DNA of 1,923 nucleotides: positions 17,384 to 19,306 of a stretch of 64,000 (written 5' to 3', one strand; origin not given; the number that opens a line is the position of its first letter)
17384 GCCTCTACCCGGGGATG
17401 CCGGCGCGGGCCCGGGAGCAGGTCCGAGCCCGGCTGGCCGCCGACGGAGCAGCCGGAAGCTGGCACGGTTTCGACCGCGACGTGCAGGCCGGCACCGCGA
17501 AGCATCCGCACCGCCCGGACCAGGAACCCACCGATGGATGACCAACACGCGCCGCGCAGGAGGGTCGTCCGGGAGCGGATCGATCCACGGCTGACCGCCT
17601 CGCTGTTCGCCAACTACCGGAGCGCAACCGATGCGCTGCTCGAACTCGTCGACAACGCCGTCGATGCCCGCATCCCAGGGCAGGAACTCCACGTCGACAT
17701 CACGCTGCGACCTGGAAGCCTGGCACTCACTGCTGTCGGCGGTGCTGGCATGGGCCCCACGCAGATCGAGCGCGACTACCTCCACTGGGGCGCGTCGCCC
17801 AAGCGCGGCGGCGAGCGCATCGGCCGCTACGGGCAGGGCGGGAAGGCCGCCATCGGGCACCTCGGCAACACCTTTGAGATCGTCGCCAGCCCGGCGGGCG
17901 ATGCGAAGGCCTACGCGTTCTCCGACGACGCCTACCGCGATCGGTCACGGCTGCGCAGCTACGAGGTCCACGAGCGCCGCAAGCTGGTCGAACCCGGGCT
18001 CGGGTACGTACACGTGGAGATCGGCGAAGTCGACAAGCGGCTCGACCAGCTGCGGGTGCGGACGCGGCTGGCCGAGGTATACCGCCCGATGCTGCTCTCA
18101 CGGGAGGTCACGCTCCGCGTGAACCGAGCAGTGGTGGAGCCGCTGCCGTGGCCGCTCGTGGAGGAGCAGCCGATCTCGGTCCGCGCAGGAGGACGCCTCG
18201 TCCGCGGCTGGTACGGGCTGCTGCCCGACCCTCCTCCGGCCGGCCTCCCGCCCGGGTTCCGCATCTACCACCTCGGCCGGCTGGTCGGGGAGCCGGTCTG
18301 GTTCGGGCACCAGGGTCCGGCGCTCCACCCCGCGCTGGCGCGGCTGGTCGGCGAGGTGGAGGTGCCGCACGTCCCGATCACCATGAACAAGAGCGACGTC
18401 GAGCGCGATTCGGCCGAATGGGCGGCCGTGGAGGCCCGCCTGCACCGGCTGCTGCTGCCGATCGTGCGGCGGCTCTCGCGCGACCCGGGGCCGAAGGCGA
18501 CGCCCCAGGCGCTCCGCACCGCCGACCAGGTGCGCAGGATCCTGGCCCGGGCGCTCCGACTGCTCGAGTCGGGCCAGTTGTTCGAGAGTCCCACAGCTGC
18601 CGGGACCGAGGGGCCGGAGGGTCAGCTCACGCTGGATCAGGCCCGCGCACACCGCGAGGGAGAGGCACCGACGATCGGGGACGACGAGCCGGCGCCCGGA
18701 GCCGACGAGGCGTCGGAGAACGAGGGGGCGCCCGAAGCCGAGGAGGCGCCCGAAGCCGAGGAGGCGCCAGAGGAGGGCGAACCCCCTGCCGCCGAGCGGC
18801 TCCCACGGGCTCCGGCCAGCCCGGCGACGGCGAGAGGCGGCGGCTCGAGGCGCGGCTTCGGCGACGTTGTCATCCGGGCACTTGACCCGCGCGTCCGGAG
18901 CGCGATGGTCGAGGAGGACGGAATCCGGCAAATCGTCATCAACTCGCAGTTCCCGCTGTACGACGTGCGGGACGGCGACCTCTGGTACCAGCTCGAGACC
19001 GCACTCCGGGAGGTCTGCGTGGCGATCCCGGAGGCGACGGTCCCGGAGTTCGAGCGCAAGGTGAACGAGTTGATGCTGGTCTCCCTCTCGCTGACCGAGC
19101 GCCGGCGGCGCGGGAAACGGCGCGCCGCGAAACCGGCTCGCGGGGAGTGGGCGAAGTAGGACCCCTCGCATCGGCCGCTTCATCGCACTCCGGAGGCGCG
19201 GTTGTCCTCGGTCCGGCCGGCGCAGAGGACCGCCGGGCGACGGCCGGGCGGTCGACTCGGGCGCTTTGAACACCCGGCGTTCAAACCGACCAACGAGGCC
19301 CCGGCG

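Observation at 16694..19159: Overlapping three-gene operon (minimal NTase / 110-aa ORF / GHKL paraMORC-like ATPase) beside a VapBC pair: candidate uncharacterised conflict system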

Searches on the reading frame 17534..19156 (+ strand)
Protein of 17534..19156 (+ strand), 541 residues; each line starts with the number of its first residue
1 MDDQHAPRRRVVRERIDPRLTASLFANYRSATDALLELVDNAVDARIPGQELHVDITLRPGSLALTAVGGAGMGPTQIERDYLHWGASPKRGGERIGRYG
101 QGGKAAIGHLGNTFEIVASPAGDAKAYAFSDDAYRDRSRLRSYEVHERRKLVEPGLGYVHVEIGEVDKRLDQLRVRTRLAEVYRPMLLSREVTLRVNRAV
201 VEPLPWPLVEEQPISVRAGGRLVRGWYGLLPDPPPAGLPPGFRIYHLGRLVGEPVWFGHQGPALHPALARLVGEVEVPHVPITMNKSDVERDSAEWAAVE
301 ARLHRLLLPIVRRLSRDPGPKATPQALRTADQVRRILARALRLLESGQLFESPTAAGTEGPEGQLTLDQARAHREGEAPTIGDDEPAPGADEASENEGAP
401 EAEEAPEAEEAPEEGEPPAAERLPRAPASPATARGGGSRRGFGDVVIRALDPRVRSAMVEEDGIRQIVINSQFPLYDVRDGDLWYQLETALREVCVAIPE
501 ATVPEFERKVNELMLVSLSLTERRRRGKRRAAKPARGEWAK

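Call 4: search_protein_families(library=pfam, max_evalue=0.1, proteins=[window:17534-19156:+])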
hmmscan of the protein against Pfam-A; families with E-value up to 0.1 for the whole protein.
window:17534-19156:+ (541 aa): 1 family
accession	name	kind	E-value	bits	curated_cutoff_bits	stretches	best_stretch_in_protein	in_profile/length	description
PF13589.12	HATPase_c_3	-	3.7e-06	27.4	25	1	32-134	4-108/137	Histidine kinase-, DNA gyrase B-, and HSP90-like ATPase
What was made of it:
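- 17534..19159 (+): Gene 3: prokaryotic MORC-family GHKL+S5 ATPase, 541 aa. Pfam HATPase_c_3 scores 27.4 bits against a cut-off of 25 (call 4).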

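Call 5: search_protein_families(library=padloc, max_evalue=0.1, proteins=[window:17534-19156:+])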
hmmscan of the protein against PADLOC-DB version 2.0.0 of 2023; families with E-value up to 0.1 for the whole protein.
window:17534-19156:+ (541 aa): 0 families

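Call 6: search_protein_families(library=ncbifam, max_evalue=0.1, proteins=[window:17534-19156:+])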
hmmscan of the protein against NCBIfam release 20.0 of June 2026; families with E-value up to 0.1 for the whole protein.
window:17534-19156:+ (541 aa): 2 families
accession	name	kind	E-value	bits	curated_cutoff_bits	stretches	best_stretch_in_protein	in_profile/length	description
NF047352.1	P_loop_sacsin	domain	0.0052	17.2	50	1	34-116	3-79/80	sacsin N-terminal ATP-binding-like domain-containing protein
NF033847.1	MCP_Sipho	equivalog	0.049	12.8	75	1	368-431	62-123/549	major capsid protein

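Call 7: find_homologous_proteins(query=window:17534-19156:+)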
Query window:17534-19156:+ (541 aa): 699 proteins with E <= 0.001 among 8000 candidates; the best 120 are listed.
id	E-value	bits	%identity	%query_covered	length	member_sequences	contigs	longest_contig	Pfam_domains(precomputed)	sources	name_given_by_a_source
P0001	6.2e-251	852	75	95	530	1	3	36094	PF13589.13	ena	-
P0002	1.1e-247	841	70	99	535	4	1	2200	PF13589.13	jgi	-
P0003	1.4e-247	841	74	96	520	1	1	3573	PF13589.13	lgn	-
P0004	2.2e-242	824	71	99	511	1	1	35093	PF13589.13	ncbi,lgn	-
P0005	7.0e-241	819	73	94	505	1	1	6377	PF13589.13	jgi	jgi:hypothetical protein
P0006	2.7e-239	813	71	95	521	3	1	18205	-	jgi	-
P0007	1.2e-238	811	71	98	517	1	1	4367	PF13589.13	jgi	jgi:hypothetical protein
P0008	2.0e-234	797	71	95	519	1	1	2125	PF13589.13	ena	-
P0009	8.7e-234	795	70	95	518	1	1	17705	PF13589.13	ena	-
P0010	8.1e-230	782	71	95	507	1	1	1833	PF13589.13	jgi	jgi:hypothetical protein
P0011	4.7e-224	763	67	99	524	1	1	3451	PF13589.13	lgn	-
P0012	2.6e-223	761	68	98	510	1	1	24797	PF13589.13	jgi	jgi:hypothetical protein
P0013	2.8e-223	761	68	98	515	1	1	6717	PF13589.13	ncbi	-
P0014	1.2e-222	759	69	95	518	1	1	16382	PF13589.13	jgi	jgi:hypothetical protein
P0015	1.1e-220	752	69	95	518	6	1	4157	PF13589.13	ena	-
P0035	6.1e-208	710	65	95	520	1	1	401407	PF13589.13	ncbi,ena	-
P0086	6.0e-204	697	62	95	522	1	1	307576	PF13589.13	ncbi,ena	-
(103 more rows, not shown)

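Call 8: find_encoding_contigs(protein=P0001, flank=8000, max_places=3)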
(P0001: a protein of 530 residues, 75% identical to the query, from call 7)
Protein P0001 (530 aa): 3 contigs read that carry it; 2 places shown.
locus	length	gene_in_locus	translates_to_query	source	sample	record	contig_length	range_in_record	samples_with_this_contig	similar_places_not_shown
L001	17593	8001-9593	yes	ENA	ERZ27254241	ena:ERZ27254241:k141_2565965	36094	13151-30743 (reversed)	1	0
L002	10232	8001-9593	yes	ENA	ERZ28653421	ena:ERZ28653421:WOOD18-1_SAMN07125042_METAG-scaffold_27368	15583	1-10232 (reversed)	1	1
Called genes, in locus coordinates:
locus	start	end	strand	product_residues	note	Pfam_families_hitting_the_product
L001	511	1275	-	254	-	PF13427:AadA_C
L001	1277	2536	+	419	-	PF00994:MoCF_biosynth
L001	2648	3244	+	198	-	PF00881:Nitroreductase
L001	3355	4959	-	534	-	PF13687:DUF4153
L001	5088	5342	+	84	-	-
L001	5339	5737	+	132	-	PF01850:PIN (weak)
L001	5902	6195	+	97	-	-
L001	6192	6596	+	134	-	PF01850:PIN, PF13470:PIN_3 (weak)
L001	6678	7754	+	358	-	PF02661:Fic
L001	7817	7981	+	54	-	-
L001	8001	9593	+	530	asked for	PF13589:HATPase_c_3 (weak)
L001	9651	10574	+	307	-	PF00004:AAA, PF07726:AAA_3 (faint), PF07728:AAA_5, PF13401:AAA_22 (weak)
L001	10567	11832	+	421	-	PF05762:VWA_CoxE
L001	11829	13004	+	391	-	-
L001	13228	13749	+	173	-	PF00156:Pribosyltran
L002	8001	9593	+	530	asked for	PF13589:HATPase_c_3 (weak)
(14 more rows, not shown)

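Call 9: find_encoding_contigs(protein=P0035, flank=8000, max_places=2)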
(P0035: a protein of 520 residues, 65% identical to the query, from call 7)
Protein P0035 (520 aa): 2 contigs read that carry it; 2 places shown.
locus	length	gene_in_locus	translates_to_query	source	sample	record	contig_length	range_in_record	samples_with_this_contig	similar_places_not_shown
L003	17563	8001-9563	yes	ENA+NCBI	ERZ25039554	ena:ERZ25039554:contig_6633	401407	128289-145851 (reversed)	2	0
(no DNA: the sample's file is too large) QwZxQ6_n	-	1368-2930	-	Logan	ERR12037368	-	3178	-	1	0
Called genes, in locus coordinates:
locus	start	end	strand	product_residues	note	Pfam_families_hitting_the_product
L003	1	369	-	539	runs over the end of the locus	PF00890:FAD_binding_2 (faint), PF01946:Thi4 (weak), PF12831:FAD_oxidored (faint), PF13450:NAD_binding_8, PF01593:Amino_oxidase (weak), PF01266:DAO (weak)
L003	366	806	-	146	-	-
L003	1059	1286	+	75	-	-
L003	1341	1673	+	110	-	-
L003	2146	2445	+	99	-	PF04014:MazE_antitoxin (weak)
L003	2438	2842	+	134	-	PF01850:PIN, PF13470:PIN_3 (weak)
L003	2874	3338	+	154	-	-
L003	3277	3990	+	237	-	-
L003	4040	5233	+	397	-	PF01571:GCV_T, PF08669:GCV_T_C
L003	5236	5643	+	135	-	-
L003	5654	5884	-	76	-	-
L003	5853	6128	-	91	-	-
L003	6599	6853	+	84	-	-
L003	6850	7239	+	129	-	PF01850:PIN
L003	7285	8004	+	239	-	-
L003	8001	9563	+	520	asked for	PF13589:HATPase_c_3 (weak)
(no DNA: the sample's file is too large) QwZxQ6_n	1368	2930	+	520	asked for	PF13589:HATPase_c_3 (weak)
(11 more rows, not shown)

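Call 10: find_encoding_contigs(protein=P0086, flank=8000, max_places=2)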
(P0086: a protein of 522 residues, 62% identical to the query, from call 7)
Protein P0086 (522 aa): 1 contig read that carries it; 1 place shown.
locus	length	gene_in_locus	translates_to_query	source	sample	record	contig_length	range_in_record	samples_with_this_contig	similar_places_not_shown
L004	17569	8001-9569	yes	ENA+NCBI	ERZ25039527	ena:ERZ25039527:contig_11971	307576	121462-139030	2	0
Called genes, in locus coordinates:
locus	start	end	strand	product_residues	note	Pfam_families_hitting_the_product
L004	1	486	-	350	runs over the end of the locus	PF01717:Meth_synt_2, PF08267:Meth_synt_1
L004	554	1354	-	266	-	PF00106:adh_short, PF08659:KR (weak), PF13241:NAD_binding_7 (faint), PF13561:adh_short_C2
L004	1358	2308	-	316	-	PF00294:PfkB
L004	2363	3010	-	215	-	PF14681:UPRTase, PF00156:Pribosyltran (weak)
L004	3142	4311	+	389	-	PF06089:Asparaginase_II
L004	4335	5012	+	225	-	PF00226:DnaJ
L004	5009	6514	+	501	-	PF00749:tRNA-synt_1c, PF19269:Anticodon_2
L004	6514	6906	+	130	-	PF12680:SnoaL_2, PF14534:DUF4440 (weak)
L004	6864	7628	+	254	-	PF00072:Response_reg, PF00486:Trans_reg_C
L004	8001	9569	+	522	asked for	PF13589:HATPase_c_3 (weak)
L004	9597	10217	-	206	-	PF01865:PhoU_div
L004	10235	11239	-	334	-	PF01384:PHO4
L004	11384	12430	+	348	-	PF08448:PAS_4 (faint), PF00512:HisKA, PF02518:HATPase_c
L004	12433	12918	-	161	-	PF00300:His_Phos_1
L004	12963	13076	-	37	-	-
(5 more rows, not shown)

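Call 13: find_related_loci(query=window:17534-19156:+, collection=genome_contigs, flank=6000)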
Query window:17534-19156:+ (541 aa) in genome_contigs; peptide patterns used: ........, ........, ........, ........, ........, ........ (x = any residue, [..] = any of these).
599 stretches matched a pattern (row limit reached: there are more); 1 encode a relative of the query (tblastn E <= 1e-3); 1 distinct loci.
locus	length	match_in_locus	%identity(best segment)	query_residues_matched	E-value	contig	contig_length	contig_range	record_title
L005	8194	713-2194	69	6-520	0e+0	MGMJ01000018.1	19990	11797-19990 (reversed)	MAG: Chloroflexi bacterium GWC2_73_18 gwc2_scaffold_12856, whole genome shotgun sequence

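Call 18: search_solved_structures(query=window:17534-19156:+, max_evalue=1, show_alignments=2)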
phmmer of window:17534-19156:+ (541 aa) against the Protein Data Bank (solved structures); distinct sequences matched with E-value up to 1: 3.
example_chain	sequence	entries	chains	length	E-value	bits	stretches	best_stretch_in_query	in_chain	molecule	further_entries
5ix1_A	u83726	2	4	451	0.027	16.4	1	32-135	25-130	MORC family CW-type zinc finger protein 3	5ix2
6o1e_A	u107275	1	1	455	0.041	15.7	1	26-128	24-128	MORC family CW-type zinc finger protein 3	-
7k7t_A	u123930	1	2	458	0.043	15.7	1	16-115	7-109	Isoform 3 of MORC family CW-type zinc finger protein 4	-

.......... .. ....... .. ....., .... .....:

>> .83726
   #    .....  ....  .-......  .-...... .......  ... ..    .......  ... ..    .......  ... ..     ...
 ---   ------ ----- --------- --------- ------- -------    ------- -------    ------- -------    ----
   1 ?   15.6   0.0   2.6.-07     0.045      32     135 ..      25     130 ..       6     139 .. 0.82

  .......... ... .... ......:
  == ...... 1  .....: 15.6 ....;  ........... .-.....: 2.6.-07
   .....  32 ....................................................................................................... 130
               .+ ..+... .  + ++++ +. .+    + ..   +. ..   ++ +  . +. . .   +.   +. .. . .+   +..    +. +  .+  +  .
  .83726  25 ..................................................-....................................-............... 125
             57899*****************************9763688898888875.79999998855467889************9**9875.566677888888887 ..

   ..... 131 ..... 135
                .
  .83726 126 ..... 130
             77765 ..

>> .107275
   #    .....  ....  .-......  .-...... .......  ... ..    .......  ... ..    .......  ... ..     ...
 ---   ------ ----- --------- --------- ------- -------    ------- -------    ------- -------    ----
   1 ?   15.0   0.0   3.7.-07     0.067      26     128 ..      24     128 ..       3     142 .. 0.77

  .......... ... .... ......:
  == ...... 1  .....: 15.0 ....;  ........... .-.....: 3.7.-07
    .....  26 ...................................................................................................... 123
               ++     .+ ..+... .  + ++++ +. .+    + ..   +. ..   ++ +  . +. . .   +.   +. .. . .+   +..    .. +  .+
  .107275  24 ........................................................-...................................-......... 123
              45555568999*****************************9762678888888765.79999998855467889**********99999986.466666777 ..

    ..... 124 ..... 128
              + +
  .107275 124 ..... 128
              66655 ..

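Call 21: search_protein_representatives(protein=window:17534-19156:+)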
Query: 541 residues. Proteins with E-value up to 0.001 (for the whole library): 510; up to 1e-10: 314; up to 1e-30: 103. The best 150 are listed.
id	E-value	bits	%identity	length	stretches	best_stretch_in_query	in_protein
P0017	3.7e-220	748.6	71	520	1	10-540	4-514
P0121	5.8e-141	487.2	52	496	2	11-351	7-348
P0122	5.1e-132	457.7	67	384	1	10-330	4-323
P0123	1.5e-112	393.5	67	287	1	10-278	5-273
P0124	3.9e-109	382.2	61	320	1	48-340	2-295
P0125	8.1e-93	328.3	68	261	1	193-481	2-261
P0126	1.7e-90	320.7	64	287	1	222-505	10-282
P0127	1.3e-83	298.0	72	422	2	193-348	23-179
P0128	4.5e-83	296.2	51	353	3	9-128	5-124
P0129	1.2e-82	294.8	71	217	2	9-149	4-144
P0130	2.7e-80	287.0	63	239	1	12-223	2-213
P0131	1.1e-79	285.0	54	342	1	142-437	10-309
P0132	1.0e-78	281.8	40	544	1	12-522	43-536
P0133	4.2e-76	273.2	52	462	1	18-327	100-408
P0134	2.5e-74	267.3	46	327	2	166-370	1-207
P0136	6.9e-67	242.8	36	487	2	11-348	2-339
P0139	8.5e-63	229.3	38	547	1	12-515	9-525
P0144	4.9e-59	216.9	36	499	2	7-349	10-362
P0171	8.6e-46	173.1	29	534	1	11-518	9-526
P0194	4.1e-38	147.8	33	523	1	13-514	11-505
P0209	6.4e-34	133.9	32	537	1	12-505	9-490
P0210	8.9e-34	133.5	32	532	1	13-516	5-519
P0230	8.4e-29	117.1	28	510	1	11-513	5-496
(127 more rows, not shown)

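Call 22: list_cluster_members(proteins=[P0121, P0132, P0136, P0139, P0144, P0171, P0194, P0209, P0210, P0230])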
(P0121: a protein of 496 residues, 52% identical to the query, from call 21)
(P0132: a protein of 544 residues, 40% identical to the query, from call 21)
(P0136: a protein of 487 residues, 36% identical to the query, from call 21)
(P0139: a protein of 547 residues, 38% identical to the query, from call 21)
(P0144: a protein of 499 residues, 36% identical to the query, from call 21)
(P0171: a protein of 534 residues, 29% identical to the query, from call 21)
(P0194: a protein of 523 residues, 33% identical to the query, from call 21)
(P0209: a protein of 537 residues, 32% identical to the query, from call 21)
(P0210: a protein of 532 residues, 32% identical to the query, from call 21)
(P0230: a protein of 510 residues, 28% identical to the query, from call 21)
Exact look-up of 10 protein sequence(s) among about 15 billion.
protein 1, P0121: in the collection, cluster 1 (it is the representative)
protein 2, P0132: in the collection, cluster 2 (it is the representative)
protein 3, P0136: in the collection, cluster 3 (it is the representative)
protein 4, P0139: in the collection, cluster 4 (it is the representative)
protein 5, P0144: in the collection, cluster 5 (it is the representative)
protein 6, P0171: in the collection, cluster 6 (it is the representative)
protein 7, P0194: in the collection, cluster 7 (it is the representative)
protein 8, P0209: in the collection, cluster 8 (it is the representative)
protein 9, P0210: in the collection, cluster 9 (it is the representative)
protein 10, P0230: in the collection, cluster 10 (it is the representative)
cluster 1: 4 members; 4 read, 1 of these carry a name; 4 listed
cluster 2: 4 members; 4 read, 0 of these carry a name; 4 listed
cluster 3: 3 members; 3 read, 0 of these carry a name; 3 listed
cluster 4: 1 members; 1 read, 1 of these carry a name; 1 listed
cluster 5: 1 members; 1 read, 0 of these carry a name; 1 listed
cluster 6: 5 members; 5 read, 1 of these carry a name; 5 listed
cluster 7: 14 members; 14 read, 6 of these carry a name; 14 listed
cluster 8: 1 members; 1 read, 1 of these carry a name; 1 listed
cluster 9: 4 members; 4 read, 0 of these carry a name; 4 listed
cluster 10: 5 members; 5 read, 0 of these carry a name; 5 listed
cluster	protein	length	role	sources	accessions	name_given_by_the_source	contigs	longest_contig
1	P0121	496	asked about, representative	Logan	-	-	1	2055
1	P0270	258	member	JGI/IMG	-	hypothetical protein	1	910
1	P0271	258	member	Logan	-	-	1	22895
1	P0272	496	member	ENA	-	-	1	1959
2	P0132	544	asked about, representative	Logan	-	-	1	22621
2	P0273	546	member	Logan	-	-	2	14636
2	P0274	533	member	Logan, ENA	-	-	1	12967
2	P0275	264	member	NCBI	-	-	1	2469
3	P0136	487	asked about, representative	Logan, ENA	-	-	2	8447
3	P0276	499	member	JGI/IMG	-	-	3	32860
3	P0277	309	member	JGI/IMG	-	-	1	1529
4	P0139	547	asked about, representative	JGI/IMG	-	hypothetical protein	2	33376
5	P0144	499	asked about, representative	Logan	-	-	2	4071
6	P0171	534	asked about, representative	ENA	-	-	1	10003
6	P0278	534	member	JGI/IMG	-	hypothetical protein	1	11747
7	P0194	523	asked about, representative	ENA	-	-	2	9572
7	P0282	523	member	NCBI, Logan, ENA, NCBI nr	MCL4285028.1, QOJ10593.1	MAG: ATP-binding protein [Fimbriimonadaceae bacterium] | ATP-binding protein [Fimbriimonadaceae bacterium]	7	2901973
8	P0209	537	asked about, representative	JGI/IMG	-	hypothetical protein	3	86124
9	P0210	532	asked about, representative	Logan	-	-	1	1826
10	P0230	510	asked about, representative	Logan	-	-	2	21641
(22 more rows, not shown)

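Call 23: find_encoding_contigs(protein=P0282, flank=6000, max_places=2)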
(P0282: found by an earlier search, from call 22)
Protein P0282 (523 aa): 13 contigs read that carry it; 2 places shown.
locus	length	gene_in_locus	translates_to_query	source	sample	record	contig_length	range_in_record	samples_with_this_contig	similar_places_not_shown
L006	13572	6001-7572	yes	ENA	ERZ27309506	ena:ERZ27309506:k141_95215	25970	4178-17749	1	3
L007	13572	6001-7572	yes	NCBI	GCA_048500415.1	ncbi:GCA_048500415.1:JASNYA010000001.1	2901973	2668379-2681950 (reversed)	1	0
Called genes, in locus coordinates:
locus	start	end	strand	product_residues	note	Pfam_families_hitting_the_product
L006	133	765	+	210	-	-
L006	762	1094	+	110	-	-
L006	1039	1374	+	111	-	-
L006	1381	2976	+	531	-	-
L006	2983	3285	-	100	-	-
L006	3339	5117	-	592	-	PF00239:Resolvase, PF07508:Recombinase (weak), PF13408:Zn_ribbon_recom (weak)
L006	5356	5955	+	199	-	-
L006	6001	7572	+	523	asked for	PF13589:HATPase_c_3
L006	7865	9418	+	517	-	PF00239:Resolvase, PF07508:Recombinase, PF13408:Zn_ribbon_recom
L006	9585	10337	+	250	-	PF00459:Inositol_P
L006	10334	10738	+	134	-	PF03652:RuvX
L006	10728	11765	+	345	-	PF02618:YceG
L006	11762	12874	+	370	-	PF09419:PGP_phosphatase (faint), PF00702:Hydrolase, PF13419:HAD_2 (weak), PF13242:Hydrolase_like, PF04138:GtrA_DPMS_TM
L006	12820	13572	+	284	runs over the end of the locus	PF08501:Shikimate_dh_N, PF01488:Shikimate_DH (weak), PF18317:SDH_C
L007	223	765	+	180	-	-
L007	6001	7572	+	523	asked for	PF13589:HATPase_c_3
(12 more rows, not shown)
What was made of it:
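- A 33%-identity homologue lies between two serine recombinases (call 23).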

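Call 30: predict_structure(alignment_id=A1)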
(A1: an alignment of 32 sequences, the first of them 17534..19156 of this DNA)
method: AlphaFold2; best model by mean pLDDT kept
length: 541 residues; sequences in the alignment: 32
mean_pLDDT: 74.4   pTM: 0.63
mean pLDDT of the five models: 74.4, 73.8, 68.0, 63.6, 58.4
residues with pLDDT >= 90: 204; 70-90: 148; 50-70: 83; < 50: 106
segments of 3 or more residues with pLDDT < 50: 352-439, 532-541
pLDDT, mean of each block of 10 residues (from residue 1): 57 73 80 93 91 97 97 89 68 52 88 95 95 83 90 94 95 96 96 98 94 95 96 83 94 91 85 94 81 95 97 84 64 78 76 43 39 42 38 37 34 36 36 37 61 64 71 52 67 73 78 77 63 45 36
secondary structure, 60 per line:
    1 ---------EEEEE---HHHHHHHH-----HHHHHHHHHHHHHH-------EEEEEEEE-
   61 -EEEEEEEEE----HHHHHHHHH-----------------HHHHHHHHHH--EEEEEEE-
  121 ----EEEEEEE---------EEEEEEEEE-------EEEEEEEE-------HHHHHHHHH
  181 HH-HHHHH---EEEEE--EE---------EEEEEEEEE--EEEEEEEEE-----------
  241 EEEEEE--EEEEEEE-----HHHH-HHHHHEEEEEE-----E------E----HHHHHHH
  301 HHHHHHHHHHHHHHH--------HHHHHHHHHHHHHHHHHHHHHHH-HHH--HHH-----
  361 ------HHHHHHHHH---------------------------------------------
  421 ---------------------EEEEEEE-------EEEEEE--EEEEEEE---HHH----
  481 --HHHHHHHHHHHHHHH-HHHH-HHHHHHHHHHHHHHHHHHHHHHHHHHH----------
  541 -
elements in order: E10-14 H18-25 H31-44 E52-59 E62-70 H75-83 H101-110 E113-119 E125-131 E141-149 E157-164 H172-182 H184-188 E192-196 E210-218 E221-229 E241-246 E249-255 H261-264 H266-270 E271-276 H294-315 H324-346 H367-375 E442-448 E456-461 E464-470 H483-497 H499-502 H504-530
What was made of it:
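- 18587..18850 (+): Acidic low-complexity linker of gene 3, including the APEAEE repeat (18691-18768). pLDDT is below 50 for residues 352-439 (call 30).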
